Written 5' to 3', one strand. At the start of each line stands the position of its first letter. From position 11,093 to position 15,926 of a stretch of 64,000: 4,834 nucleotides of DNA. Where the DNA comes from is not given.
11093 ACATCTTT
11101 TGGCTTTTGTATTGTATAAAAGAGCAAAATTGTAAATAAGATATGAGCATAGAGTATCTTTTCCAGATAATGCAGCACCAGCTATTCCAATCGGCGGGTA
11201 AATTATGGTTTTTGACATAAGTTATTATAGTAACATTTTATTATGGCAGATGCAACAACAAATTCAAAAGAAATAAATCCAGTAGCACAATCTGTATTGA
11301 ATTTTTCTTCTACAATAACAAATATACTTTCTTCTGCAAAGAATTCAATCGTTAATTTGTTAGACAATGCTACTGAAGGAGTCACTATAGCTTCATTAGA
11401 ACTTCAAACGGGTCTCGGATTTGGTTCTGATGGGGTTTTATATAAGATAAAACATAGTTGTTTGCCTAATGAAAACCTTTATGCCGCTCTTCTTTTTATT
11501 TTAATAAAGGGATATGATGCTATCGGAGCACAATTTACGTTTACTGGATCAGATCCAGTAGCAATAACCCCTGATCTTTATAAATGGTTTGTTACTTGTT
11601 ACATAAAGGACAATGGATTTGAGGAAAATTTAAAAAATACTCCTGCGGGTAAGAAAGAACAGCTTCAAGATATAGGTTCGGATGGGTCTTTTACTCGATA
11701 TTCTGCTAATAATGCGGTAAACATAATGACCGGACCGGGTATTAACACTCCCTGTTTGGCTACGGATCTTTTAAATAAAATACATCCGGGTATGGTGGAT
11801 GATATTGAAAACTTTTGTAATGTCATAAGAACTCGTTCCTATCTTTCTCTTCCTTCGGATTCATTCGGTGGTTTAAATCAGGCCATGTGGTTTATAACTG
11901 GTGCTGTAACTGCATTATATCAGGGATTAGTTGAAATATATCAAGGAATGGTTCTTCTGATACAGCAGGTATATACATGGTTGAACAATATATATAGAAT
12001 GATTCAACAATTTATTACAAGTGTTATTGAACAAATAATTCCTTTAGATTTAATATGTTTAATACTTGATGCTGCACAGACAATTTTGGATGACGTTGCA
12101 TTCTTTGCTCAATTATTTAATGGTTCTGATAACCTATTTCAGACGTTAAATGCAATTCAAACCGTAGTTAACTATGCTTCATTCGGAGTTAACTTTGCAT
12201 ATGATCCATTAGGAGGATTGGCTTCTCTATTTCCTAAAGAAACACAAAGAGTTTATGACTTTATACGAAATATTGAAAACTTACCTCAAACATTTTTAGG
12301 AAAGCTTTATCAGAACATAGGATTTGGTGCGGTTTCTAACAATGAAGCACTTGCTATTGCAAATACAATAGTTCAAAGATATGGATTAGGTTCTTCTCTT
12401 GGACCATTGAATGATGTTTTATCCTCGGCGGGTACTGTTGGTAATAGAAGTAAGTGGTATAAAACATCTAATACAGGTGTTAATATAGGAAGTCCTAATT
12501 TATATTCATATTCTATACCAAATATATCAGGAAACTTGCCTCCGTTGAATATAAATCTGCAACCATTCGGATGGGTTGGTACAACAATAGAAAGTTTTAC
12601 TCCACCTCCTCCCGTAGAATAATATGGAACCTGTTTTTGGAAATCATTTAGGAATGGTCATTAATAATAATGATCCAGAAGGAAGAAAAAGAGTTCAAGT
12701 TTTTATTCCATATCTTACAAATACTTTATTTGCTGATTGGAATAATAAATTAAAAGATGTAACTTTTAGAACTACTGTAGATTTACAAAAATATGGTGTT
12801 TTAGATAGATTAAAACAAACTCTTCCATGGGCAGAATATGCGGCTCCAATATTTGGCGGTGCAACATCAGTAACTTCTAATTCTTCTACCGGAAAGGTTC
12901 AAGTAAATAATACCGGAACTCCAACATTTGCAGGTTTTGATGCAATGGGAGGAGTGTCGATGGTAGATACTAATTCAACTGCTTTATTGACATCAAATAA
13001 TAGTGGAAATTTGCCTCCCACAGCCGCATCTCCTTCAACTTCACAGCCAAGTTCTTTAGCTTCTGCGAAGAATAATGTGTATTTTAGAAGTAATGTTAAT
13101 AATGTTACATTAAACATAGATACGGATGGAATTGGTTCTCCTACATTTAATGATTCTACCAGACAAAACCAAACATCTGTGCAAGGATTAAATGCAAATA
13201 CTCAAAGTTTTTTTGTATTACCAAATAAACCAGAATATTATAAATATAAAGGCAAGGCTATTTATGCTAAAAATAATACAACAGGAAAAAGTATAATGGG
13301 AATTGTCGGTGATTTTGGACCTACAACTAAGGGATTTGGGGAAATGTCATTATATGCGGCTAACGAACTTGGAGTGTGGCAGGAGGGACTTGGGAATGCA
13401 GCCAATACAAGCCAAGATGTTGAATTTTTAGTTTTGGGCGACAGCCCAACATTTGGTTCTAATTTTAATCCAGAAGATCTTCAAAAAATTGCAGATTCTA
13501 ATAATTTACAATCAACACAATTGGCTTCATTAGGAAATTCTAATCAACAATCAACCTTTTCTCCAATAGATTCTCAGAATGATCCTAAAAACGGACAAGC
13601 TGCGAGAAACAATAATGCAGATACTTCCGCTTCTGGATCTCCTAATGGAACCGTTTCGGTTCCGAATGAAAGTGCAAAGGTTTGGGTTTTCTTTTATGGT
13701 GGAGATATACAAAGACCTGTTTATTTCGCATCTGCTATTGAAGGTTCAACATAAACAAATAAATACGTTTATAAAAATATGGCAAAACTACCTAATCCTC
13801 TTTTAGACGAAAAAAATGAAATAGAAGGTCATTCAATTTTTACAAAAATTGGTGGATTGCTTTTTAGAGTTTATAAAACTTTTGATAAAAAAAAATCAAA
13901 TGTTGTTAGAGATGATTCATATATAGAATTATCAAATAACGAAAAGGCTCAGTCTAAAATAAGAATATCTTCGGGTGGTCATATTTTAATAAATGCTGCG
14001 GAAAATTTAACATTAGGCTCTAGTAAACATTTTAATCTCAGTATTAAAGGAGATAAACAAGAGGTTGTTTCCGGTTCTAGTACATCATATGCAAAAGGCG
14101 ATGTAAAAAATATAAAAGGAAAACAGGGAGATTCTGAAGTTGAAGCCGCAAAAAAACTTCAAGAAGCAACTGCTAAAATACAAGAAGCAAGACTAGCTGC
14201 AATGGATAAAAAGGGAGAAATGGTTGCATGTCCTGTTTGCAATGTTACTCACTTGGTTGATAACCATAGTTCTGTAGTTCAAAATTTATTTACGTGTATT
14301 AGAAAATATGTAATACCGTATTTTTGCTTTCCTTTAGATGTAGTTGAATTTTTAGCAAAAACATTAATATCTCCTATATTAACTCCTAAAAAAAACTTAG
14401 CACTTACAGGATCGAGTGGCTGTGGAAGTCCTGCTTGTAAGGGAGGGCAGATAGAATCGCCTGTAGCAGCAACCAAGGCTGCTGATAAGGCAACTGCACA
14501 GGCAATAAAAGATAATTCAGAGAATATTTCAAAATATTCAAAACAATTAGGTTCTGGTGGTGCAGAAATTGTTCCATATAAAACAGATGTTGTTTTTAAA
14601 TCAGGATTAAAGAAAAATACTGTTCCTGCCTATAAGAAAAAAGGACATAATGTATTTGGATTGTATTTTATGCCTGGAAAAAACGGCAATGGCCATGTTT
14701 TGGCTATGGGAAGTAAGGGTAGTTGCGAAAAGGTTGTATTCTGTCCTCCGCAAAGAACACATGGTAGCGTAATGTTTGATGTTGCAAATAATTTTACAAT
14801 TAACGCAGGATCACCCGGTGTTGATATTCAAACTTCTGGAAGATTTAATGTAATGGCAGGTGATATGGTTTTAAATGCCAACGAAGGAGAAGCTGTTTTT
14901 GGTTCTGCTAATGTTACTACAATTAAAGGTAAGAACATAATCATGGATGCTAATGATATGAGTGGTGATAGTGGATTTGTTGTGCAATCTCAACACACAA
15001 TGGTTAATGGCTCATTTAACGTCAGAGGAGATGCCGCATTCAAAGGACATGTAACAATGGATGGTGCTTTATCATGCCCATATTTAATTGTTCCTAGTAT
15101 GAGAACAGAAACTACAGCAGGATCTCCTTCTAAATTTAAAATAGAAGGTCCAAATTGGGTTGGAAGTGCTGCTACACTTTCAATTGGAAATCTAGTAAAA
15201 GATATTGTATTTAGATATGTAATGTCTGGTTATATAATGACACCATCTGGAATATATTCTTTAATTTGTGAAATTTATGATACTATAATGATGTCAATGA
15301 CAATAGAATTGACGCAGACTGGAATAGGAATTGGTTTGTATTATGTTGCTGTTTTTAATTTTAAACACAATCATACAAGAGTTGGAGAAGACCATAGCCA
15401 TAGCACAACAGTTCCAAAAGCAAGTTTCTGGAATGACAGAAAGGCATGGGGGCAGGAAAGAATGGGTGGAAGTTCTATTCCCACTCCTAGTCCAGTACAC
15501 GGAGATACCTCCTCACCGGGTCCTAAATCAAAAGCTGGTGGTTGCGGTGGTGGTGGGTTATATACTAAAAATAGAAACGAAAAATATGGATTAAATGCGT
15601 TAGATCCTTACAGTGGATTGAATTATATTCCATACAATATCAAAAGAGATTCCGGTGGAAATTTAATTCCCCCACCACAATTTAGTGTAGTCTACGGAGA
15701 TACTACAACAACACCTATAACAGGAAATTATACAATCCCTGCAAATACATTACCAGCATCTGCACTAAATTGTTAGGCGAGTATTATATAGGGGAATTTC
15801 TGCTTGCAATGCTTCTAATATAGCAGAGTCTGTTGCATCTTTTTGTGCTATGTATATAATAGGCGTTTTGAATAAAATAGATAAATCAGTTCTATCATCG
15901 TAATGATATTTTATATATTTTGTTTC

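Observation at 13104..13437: GH75 chitosanase-like domain inserted in the gp5 OB-fold instead of T4 lysozyme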

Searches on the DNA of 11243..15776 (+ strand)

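Call 11: search_dna_similar(query=window:11243-15776:+, collection=phages, mode=distant, max_rows=10)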
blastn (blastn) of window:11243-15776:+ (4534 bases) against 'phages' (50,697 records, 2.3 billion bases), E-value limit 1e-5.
No match.

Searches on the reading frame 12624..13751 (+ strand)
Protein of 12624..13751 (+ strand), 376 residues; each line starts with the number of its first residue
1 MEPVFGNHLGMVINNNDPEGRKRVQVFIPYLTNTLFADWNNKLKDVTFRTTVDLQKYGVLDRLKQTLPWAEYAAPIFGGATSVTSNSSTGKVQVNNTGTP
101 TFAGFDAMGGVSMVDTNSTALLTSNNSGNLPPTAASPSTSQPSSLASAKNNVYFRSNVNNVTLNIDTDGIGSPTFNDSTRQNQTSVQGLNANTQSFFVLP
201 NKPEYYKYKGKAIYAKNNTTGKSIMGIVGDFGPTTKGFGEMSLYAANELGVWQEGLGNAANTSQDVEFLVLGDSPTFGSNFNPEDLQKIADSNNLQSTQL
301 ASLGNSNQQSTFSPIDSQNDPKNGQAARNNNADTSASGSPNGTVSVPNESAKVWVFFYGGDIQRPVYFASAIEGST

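Call 4: search_protein_families(library=pfam, proteins=[window:12624-13751:+], max_evalue=10)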
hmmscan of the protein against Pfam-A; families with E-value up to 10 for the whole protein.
window:12624-13751:+ (376 aa): 4 families
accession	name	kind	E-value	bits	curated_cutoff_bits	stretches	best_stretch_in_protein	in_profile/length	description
PF04717.18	Phage_base_V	-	1.2e-07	32.4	23.8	2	337-368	40-71/75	Type VI secretion system/phage-baseplate injector OB domain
PF07335.16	Glyco_hydro_75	-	0.0014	19.4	27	1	166-274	18-132/165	Fungal chitosanase of glycosyl hydrolase group 75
PF01801.21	Cytomega_gL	-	0.19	11.5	25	1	12-68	143-197/211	Cytomegalovirus glycoprotein L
PF05564.17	Auxin_repressed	-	0.3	12.1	25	1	125-186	42-103/117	Dormancy/auxin associated protein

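Call 5: search_protein_families(library=phrogs, proteins=[window:12624-13751:+], max_evalue=1)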
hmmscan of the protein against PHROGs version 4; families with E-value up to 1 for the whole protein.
window:12624-13751:+ (376 aa): 0 families

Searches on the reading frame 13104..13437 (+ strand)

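Call 4: search_protein_families(library=pfam, proteins=[window:13104-13437:+], max_evalue=10)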
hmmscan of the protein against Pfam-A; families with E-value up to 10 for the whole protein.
window:13104-13437:+ (111 aa): 1 family
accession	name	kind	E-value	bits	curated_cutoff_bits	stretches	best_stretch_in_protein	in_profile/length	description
PF07335.16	Glyco_hydro_75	-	0.00036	21.2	27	1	6-110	4-128/165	Fungal chitosanase of glycosyl hydrolase group 75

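Call 5: search_protein_families(library=phrogs, proteins=[window:13104-13437:+], max_evalue=1)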
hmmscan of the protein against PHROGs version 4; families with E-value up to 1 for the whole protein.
window:13104-13437:+ (111 aa): 0 families

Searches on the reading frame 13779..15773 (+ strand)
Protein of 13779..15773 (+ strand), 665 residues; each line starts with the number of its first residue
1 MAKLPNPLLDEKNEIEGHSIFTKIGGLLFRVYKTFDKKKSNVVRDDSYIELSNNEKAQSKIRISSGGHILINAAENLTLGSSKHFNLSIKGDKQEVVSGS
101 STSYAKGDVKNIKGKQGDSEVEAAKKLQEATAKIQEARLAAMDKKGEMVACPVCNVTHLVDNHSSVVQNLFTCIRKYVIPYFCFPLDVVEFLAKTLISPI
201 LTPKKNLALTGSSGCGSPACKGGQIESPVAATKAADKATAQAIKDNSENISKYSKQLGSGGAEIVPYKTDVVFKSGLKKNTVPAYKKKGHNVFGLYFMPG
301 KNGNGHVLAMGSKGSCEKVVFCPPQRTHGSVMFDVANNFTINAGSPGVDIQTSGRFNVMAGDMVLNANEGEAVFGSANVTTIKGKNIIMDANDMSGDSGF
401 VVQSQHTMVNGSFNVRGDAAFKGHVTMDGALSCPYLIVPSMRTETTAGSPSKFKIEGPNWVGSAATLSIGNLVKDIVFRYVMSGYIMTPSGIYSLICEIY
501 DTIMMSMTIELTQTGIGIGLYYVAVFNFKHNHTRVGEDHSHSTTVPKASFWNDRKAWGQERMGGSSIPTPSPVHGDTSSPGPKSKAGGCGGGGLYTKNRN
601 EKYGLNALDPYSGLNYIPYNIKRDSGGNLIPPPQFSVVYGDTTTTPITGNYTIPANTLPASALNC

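Call 4: search_protein_families(library=pfam, proteins=[window:13779-15773:+], max_evalue=10)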
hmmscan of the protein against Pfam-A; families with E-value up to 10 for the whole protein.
window:13779-15773:+ (665 aa): 1 family
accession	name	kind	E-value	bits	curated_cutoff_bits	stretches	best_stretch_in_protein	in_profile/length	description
PF10106.14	DUF2345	-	0.066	13.5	30.7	1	57-133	18-94/151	Uncharacterized protein conserved in bacteria (DUF2345)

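Call 5: search_protein_families(library=phrogs, proteins=[window:13779-15773:+], max_evalue=1)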
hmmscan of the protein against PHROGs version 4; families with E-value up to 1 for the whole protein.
window:13779-15773:+ (665 aa): 3 families
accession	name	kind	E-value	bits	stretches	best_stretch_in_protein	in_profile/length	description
phrog_4011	-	tail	0.00038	20.6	1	45-138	180-273/315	baseplate protein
phrog_27932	-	tail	0.0063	15.8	1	61-155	607-694/855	baseplate hub subunit and tail lysozyme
phrog_2258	-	tail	0.33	10.4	1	33-108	398-472/544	baseplate protein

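Call 58: search_solved_structures(query=window:13779-15773:+, max_evalue=1)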
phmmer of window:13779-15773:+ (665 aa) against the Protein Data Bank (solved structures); distinct sequences matched with E-value up to 1: 0.
